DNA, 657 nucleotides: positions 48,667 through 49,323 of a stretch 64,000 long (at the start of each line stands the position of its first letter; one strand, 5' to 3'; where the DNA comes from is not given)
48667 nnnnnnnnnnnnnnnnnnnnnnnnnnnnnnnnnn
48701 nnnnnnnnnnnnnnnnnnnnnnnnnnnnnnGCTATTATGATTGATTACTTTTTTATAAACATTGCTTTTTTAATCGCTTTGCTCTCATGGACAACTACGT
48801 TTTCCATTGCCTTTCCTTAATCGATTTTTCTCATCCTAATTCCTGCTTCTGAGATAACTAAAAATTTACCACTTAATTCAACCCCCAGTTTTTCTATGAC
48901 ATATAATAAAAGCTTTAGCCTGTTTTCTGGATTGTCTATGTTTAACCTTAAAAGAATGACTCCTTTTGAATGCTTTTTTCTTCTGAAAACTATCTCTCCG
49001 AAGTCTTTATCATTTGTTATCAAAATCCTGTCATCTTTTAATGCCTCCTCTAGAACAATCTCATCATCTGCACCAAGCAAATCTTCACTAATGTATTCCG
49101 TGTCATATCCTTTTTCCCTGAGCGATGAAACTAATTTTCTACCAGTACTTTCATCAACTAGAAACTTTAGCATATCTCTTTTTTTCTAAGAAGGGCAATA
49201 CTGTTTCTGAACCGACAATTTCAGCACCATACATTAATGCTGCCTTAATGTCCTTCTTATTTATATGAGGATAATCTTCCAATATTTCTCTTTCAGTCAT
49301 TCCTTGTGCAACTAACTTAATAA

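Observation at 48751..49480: DUF433/DUF5615 toxin-antitoxin-like pair bracketed by ~40-bp direct repeats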

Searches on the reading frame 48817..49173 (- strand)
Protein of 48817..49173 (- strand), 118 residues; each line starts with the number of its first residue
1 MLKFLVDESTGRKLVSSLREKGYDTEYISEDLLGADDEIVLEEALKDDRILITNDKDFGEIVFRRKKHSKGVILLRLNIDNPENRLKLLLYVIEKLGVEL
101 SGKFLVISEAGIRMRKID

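Call 8: search_protein_families(library=pfam, proteins=[window:48817-49173:-], max_evalue=0.01)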
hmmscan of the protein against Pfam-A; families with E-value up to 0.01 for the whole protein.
window:48817-49173:- (118 aa): 2 families
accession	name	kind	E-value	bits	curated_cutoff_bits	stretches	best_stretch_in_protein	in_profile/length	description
PF18480.7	DUF5615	-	5.3e-21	75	23.8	1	3-108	2-108/110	Domain of unknown function (DUF5615)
PF01927.22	Mut7-C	-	1e-07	32.6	23.3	1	3-98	2-82/146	Mut7-C RNAse domain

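Call 23: find_homologous_proteins(query=window:48817-49173:-, max_evalue=1e-8)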
Query window:48817-49173:- (118 aa): 1279 proteins with E <= 1e-8 among 1332 candidates; the best 120 are listed.
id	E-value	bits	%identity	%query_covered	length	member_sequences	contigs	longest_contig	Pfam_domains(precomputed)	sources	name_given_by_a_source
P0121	6.6e-66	237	100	100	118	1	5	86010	PF01927.23,PF18480.8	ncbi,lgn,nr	ncbi:DUF5615 family PIN-like protein [Candidatus Woesearchaeota archaeon]|nr:DUF5615 family PIN-like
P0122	1.3e-47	178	69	100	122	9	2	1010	PF01927.23,PF18480.8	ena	-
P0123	1.2e-38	149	77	77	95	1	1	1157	PF18480.8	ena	-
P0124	7.3e-32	127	56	99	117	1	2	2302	PF18480.8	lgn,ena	-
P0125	8.2e-32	127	55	99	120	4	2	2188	PF01927.23,PF18480.8,PF18478.8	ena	-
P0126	5.6e-31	125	56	99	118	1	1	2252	PF18480.8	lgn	-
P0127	3.1e-30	122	55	99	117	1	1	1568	PF01927.23,PF18480.8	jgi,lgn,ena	-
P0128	4.0e-30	122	58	98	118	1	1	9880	PF01927.23,PF18480.8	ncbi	-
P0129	5.3e-30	121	57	97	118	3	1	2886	PF01927.23,PF18480.8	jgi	jgi:predicted nuclease of predicted toxin-antitoxin system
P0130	5.3e-30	121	53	98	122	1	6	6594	PF18480.8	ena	-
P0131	5.9e-30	121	54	99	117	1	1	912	PF01927.23,PF18480.8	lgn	-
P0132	6.3e-30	121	56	99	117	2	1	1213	PF01927.23,PF18480.8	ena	-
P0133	7.0e-30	121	55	97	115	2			PF01927.23,PF18480.8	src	-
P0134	8.4e-30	121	55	99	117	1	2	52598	PF18480.8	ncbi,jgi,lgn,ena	-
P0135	9.0e-30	121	54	99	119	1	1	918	PF01927.23,PF18480.8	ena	-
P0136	9.7e-30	121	53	98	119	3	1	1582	PF01927.23,PF18480.8,PF18478.8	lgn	-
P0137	1.8e-29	120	51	99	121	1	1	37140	PF18480.8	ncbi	-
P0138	2.2e-29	119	53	99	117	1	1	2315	PF01927.23,PF18480.8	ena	-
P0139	3.0e-29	119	57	99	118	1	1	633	PF01927.23,PF18480.8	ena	-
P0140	4.9e-29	118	56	99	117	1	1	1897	PF18480.8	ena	-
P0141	6.4e-29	118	52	100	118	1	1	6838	PF01927.23,PF18480.8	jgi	jgi:predicted nuclease of predicted toxin-antitoxin system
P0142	7.3e-29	118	54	99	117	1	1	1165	PF18480.8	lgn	-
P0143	9.5e-29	117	54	100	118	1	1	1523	PF01927.23,PF18480.8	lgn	-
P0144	1.1e-28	117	53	99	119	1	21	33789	PF18480.8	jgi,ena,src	-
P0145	1.6e-28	117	54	99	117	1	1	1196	PF01927.23,PF18480.8,PF18478.8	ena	-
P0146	1.9e-28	116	54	98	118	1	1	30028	PF01927.23,PF18480.8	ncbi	-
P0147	2.9e-28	116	50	99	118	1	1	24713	PF01927.23,PF18480.8,PF18478.8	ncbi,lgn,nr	ncbi:DUF5615 family PIN-like protein [Candidatus Woesearchaeota archaeon]|nr:DUF5615 family PIN-like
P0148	4.7e-28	115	51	99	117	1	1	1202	PF18480.8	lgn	-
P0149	4.9e-28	115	53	100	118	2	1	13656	PF01927.23,PF18480.8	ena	-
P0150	6.9e-28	115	53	100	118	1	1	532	PF18480.8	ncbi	-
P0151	8.2e-28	114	49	99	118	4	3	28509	PF18480.8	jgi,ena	-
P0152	8.3e-28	114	55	95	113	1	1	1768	PF18480.8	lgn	-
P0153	8.8e-28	114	51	99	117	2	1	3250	PF01927.23,PF18480.8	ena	-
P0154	1.0e-27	114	56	88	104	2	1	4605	PF18480.8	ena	-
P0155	1.6e-27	113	51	99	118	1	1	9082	PF18480.8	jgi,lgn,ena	-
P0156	1.8e-27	113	49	98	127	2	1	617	PF01927.23,PF18480.8,PF18478.8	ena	-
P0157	2.1e-27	113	53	99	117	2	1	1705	PF18480.8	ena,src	-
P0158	2.3e-27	113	52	97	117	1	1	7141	PF01927.23,PF18480.8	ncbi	-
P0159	2.8e-27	113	51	99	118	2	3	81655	PF18480.8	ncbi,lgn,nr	ncbi:DUF5615 family PIN-like protein [Candidatus Woesearchaeota archaeon]|nr:DUF5615 family PIN-like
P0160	3.2e-27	112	53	100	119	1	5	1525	PF18480.8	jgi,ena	-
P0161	3.3e-27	112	50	99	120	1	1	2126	PF18480.8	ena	-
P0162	3.6e-27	112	51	100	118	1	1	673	PF18480.8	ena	-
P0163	5.3e-27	112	51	97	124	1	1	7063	PF18480.8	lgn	-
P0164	5.5e-27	112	53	97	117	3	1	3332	PF18480.8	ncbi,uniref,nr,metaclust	ncbi:hypothetical protein AKJ50_02190 [candidate division MSBL1 archaeon SCGC-AAA382A13]|uniref:DUF5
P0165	6.3e-27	111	50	99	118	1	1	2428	PF18480.8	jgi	-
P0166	6.7e-27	111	53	100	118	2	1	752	PF18480.8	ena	-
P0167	7.8e-27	111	49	98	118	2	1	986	PF01927.23,PF18480.8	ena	-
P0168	1.4e-26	110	50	98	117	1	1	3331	PF18480.8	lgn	-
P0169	1.4e-26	110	52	99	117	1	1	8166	PF18480.8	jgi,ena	-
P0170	1.7e-26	110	48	99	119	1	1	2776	PF01927.23,PF18480.8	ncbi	-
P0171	1.9e-26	110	48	99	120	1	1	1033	PF01927.23,PF18480.8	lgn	-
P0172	2.3e-26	110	48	99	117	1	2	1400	PF01927.23,PF18480.8,PF18478.8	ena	-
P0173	2.4e-26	110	50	98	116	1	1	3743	PF18480.8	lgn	-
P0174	2.6e-26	109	48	99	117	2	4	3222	PF01927.23,PF18480.8,PF18478.8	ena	-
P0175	2.8e-26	109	53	100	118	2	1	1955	PF18480.8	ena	-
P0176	4.3e-26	109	51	99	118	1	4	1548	PF18480.8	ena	-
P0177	5.7e-26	108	52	98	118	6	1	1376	PF18480.8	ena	-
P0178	6.6e-26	108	46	97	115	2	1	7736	PF01927.23,PF18480.8,PF18478.8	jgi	-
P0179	7.2e-26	108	49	98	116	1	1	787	PF01927.23,PF18480.8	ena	-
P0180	1.0e-25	108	51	98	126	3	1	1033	PF18480.8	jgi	-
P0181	1.1e-25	108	51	99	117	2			PF18480.8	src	-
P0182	1.5e-25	107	51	99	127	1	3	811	PF18480.8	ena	-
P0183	1.5e-25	107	53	99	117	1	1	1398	PF18480.8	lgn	-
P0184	1.6e-25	107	47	97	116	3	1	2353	PF18480.8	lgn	-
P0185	1.8e-25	107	48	99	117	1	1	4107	PF01927.23,PF18480.8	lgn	-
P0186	1.8e-25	107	49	100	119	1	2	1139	PF01927.23,PF18480.8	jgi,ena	-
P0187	1.9e-25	107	49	96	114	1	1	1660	PF18480.8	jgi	-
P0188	2.0e-25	107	53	98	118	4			PF18480.8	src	-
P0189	2.0e-25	107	55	95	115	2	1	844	PF18480.8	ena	-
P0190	2.1e-25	107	50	99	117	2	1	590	PF01927.23,PF18480.8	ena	-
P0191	2.5e-25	106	49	98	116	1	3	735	PF18480.8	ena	-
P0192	3.1e-25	106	52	97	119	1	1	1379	PF01927.23,PF18480.8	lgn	-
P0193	3.2e-25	106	50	98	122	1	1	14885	PF18480.8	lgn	-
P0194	3.3e-25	106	50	99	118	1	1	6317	PF18480.8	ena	-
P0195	3.8e-25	106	53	98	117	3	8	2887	PF18480.8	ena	-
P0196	4.5e-25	106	49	97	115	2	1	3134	PF01927.23,PF18480.8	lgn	-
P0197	4.9e-25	105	53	98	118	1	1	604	PF18480.8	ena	-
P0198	5.0e-25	105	49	99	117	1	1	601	PF18480.8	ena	-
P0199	6.1e-25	105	46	99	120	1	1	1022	PF01927.23,PF18480.8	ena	-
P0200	7.4e-25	105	47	100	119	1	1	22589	PF18480.8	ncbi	-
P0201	8.7e-25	105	49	97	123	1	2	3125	PF01927.23,PF18480.8,PF18478.8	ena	-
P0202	9.9e-25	104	49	99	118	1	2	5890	PF18480.8,PF18478.8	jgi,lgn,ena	-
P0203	1.1e-24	104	44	98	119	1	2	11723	PF01927.23,PF18480.8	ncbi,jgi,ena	-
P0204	1.4e-24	104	49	99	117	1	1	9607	PF01927.23,PF18480.8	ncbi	-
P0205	2.1e-24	103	51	98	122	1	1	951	PF01927.23,PF18480.8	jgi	jgi:predicted nuclease of predicted toxin-antitoxin system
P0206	2.2e-24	103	50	97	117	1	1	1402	PF18480.8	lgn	-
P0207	2.4e-24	103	48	99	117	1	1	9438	PF18480.8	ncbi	-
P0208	2.5e-24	103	50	97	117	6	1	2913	PF18480.8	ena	-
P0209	2.7e-24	103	47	97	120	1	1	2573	PF01927.23,PF18480.8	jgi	jgi:predicted nuclease of predicted toxin-antitoxin system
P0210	3.0e-24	103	47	96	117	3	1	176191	PF01927.23,PF18480.8,PF18478.8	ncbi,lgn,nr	ncbi:MAG: DUF5615 family PIN-like protein [Candidatus Methanoperedens sp.]|nr:DUF5615 family PIN-lik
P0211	5.3e-24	102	49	98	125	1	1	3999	PF18480.8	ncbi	-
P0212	5.7e-24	102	47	96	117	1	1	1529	PF18480.8,PF18478.8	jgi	-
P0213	6.0e-24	102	46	98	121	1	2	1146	PF01927.23,PF18480.8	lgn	-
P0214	6.2e-24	102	48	97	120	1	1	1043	PF01927.23,PF18480.8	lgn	-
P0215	6.6e-24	102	47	96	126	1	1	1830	PF01927.23,PF18480.8,PF18478.8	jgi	jgi:predicted nuclease of predicted toxin-antitoxin system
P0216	8.8e-24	101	47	96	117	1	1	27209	PF01927.23,PF18480.8,PF18478.8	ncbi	ncbi:MAG: DUF5615 family PIN-like protein [Candidatus Methanoperedens sp.]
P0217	9.6e-24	101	45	99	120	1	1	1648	PF18480.8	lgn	-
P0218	1.1e-23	101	45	97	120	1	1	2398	PF18480.8,PF18478.8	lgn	-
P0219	1.5e-23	101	45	96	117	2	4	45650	PF01927.23,PF18480.8,PF18478.8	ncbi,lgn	-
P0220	1.8e-23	100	44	99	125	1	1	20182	PF01927.23,PF18480.8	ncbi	-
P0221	1.9e-23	100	46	97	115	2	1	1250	PF01927.23,PF18480.8,PF18478.8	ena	-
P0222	2.0e-23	100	46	98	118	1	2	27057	PF01927.23,PF18480.8,PF18478.8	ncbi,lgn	-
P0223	2.8e-23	100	51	99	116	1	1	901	PF18480.8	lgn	-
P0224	2.9e-23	100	46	97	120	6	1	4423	PF18480.8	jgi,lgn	jgi:predicted nuclease of predicted toxin-antitoxin system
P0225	2.9e-23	100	46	96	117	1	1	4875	PF01927.23,PF18480.8,PF18478.8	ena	-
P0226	3.1e-23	100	45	96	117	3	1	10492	PF18480.8,PF18478.8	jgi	jgi:predicted nuclease of predicted toxin-antitoxin system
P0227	3.1e-23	100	47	97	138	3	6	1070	PF01927.23,PF18480.8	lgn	-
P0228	3.2e-23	100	55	79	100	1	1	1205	PF18480.8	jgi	jgi:predicted nuclease of predicted toxin-antitoxin system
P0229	3.3e-23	100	47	96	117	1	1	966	PF01927.23,PF18480.8,PF18478.8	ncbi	-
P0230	3.6e-23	99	45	98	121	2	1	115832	PF01927.23,PF18480.8,PF18478.8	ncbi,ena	-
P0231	3.7e-23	99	44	96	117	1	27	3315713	PF01927.23,PF18480.8,PF18478.8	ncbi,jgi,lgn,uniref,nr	ncbi:hypothetical protein ANME2D_01220 [Candidatus Methanoperedens nitroreducens]|uniref:DUF5615 dom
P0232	3.7e-23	99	47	97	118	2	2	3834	PF01927.23,PF18480.8,PF18478.8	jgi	jgi:predicted nuclease of predicted toxin-antitoxin system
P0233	4.2e-23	99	46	96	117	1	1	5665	PF01927.23,PF18480.8,PF18478.8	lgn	-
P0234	4.2e-23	99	48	97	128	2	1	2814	PF01927.23,PF18480.8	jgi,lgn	jgi:predicted nuclease of predicted toxin-antitoxin system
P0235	4.6e-23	99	45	99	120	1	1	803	PF01927.23,PF18480.8,PF18478.8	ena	-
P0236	4.7e-23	99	44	97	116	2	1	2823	PF01927.23,PF18480.8,PF18478.8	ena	-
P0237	4.9e-23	99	46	99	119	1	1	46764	PF01927.23,PF18480.8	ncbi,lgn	-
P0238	5.3e-23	99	44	99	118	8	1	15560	PF18480.8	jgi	-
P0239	5.3e-23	99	45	96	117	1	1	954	PF18480.8,PF18478.8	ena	-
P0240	5.5e-23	99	47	96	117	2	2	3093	PF01927.23,PF18480.8,PF18478.8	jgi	-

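Call 24: find_encoding_contigs(protein=P0122, flank=3000, max_places=4)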
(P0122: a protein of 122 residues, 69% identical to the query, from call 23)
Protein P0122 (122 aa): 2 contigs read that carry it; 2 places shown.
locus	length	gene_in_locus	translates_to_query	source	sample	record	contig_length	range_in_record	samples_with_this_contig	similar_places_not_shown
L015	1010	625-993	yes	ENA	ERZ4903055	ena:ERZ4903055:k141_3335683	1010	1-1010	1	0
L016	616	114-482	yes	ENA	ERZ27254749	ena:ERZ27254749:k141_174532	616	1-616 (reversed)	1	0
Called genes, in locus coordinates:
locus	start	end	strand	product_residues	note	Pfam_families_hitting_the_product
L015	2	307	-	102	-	?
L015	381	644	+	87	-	PF04255:DUF433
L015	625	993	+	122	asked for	PF01927:Mut7-C, PF18480:DUF5615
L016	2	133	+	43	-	?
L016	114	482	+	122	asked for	PF01927:Mut7-C, PF18480:DUF5615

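Call 25: find_encoding_contigs(protein=P0123, flank=3000, max_places=3)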
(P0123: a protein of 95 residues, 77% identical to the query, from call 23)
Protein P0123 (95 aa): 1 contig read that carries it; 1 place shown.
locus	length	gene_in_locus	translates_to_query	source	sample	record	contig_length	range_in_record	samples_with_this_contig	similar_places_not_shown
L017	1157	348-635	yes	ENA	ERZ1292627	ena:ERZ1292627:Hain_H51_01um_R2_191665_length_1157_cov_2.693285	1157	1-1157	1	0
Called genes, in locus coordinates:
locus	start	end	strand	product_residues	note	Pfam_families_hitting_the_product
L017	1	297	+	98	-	?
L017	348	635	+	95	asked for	PF18480:DUF5615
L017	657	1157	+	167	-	?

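Call 80: find_encoding_contigs(protein=P0147, flank=2500, max_places=2)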
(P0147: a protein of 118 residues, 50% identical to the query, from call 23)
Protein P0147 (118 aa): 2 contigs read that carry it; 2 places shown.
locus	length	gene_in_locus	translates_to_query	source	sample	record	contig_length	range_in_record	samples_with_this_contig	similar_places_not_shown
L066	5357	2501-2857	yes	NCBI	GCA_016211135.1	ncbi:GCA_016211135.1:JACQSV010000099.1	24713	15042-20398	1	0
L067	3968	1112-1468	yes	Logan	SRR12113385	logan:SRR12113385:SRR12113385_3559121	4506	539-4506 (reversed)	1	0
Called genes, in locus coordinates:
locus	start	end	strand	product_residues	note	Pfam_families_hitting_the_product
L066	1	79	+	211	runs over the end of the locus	-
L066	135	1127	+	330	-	PF08068:DKCLD, PF01509:TruB_N, PF21238:Pus10_C, PF16198:TruB_C_2, PF01472:PUA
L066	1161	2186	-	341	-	-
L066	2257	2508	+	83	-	PF04255:DUF433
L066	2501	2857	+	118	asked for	PF01927:Mut7-C (weak), PF18478:PIN_10 (weak), PF18480:DUF5615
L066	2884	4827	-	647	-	PF01261:AP_endonuc_2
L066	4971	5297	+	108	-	-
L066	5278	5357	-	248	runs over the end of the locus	-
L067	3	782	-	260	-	?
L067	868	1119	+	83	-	PF04255:DUF433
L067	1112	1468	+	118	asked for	PF01927:Mut7-C (weak), PF18478:PIN_10 (weak), PF18480:DUF5615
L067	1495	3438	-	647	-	PF01261:AP_endonuc_2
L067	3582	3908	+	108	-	-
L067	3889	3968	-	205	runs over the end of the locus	?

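Call 81: find_encoding_contigs(protein=P0159, flank=2500, max_places=3)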
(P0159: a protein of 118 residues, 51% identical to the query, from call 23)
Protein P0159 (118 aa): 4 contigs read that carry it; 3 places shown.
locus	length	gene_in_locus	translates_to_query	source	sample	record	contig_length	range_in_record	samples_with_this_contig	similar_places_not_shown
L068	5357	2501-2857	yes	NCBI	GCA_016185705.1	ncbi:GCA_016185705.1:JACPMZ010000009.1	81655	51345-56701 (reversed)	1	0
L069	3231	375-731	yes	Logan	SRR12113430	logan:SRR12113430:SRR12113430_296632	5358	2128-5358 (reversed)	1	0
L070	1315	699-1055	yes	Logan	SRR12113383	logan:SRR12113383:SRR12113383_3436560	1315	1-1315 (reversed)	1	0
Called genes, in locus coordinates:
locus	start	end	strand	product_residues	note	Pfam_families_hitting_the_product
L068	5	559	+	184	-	-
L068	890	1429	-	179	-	PF05168:HEPN (weak)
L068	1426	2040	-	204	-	PF01909:NTP_transf_2, PF18765:Polbeta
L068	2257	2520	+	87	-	PF04255:DUF433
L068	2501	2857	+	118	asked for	PF18480:DUF5615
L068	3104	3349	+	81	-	PF10884:DUF2683 (weak)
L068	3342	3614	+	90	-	-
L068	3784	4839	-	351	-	PF18915:DUF5667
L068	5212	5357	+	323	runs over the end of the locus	-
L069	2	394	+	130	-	?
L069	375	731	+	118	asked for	PF18480:DUF5615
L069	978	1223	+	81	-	PF10884:DUF2683 (weak)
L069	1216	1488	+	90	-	-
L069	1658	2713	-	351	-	PF18915:DUF5667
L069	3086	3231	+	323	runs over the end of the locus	-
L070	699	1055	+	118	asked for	PF18480:DUF5615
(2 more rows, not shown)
